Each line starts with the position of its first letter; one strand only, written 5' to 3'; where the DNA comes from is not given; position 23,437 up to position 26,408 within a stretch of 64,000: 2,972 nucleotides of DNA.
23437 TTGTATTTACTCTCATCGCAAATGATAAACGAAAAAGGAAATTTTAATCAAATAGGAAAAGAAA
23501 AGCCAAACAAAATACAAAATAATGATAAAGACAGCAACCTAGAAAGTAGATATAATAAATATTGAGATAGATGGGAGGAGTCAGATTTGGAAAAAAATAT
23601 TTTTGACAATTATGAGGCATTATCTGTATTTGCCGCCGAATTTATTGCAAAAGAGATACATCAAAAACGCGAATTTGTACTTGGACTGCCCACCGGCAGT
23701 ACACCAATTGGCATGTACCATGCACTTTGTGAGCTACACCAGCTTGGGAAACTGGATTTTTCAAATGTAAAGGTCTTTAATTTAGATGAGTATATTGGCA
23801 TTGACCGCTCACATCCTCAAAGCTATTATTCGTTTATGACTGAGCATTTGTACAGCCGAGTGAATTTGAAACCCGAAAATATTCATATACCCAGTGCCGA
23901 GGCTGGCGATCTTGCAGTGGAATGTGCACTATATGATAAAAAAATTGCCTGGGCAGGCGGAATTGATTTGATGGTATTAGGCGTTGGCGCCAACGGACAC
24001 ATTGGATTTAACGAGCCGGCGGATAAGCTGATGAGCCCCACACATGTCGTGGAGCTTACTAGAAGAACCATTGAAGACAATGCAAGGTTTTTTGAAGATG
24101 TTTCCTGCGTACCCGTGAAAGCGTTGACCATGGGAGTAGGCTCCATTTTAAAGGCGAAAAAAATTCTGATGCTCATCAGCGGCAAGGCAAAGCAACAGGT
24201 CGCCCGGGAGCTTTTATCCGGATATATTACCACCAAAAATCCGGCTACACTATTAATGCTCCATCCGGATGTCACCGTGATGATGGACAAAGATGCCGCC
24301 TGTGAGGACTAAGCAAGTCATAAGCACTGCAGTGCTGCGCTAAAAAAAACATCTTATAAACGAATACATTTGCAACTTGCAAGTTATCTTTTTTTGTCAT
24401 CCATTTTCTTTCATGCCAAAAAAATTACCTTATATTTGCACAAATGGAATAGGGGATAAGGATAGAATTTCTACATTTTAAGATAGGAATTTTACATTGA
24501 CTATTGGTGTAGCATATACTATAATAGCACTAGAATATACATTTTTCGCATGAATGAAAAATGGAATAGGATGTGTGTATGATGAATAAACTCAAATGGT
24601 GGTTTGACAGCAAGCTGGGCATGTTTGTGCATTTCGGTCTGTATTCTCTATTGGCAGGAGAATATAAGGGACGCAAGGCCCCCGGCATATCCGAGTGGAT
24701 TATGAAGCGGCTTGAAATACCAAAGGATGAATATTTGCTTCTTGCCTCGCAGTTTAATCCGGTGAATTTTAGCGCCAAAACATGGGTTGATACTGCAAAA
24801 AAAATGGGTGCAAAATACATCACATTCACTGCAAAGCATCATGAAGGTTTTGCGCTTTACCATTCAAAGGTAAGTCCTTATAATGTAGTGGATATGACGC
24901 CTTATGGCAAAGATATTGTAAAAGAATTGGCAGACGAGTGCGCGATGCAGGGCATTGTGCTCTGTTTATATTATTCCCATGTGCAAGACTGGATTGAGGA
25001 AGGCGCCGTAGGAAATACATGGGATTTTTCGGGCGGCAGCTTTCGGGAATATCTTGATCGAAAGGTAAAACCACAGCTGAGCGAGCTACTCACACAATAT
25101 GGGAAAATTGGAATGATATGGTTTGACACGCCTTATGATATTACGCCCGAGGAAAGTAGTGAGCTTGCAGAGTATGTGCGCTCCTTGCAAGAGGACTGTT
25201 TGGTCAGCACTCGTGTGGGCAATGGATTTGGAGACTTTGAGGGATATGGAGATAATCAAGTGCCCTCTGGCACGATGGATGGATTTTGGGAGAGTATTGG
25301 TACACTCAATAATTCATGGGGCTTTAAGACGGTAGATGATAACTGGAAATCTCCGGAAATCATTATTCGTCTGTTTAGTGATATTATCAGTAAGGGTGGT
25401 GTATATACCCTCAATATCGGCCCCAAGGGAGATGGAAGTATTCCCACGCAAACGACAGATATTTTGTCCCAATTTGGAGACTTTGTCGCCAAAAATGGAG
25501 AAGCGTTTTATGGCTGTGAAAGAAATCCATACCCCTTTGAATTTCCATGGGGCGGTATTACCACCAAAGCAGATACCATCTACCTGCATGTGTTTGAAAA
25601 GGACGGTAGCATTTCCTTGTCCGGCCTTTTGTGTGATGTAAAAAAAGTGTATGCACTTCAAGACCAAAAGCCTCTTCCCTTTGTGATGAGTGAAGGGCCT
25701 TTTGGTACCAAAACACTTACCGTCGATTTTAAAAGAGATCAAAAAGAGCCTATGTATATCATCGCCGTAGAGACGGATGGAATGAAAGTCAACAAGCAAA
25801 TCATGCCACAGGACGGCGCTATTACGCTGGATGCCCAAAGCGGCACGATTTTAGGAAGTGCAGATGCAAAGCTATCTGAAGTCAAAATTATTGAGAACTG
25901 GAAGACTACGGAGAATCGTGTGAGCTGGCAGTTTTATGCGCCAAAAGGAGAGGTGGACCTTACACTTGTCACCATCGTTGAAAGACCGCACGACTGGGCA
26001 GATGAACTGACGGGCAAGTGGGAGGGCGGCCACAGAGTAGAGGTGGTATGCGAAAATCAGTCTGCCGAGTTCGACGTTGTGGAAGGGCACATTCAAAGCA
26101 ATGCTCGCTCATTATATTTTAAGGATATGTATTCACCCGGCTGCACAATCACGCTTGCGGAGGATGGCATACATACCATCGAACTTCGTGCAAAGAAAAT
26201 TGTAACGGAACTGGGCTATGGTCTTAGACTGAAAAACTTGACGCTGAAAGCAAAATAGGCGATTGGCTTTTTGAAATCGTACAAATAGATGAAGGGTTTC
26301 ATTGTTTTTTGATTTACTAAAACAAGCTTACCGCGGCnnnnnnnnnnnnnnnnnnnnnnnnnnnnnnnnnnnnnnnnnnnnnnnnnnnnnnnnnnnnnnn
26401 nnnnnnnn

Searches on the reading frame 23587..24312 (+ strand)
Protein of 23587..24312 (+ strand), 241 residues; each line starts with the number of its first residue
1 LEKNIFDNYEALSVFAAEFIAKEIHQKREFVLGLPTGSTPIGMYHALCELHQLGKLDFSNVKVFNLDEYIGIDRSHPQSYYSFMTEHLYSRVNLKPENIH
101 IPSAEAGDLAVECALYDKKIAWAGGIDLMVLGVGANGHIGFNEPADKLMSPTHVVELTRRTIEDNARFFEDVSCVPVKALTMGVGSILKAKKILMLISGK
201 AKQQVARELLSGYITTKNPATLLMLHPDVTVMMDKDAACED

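Call 30: search_protein_families(library=pfam, proteins=[window:23587-24312:+], max_evalue=0.001)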
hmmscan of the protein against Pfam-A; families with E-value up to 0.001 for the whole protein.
window:23587-24312:+ (241 aa): 1 family
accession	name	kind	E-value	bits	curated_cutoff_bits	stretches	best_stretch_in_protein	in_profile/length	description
PF01182.26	Glucosamine_iso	-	8.7e-25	88.3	27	1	12-224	10-217/225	Glucosamine-6-phosphate isomerases/6-phosphogluconolactonase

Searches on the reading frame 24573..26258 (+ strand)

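Call 30: search_protein_families(library=pfam, proteins=[window:24573-26258:+], max_evalue=0.001)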
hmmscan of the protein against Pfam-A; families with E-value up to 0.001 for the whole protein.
window:24573-26258:+ (561 aa): 2 families
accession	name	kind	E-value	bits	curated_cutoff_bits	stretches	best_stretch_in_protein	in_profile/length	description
PF01120.23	Alpha_L_fucos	-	1.9e-75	254.9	25.2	1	8-310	28-345/345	Alpha-L-fucosidase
PF14871.12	GHL6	-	9.5e-06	26.3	35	1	67-135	1-65/132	Hypothetical glycosyl hydrolase 6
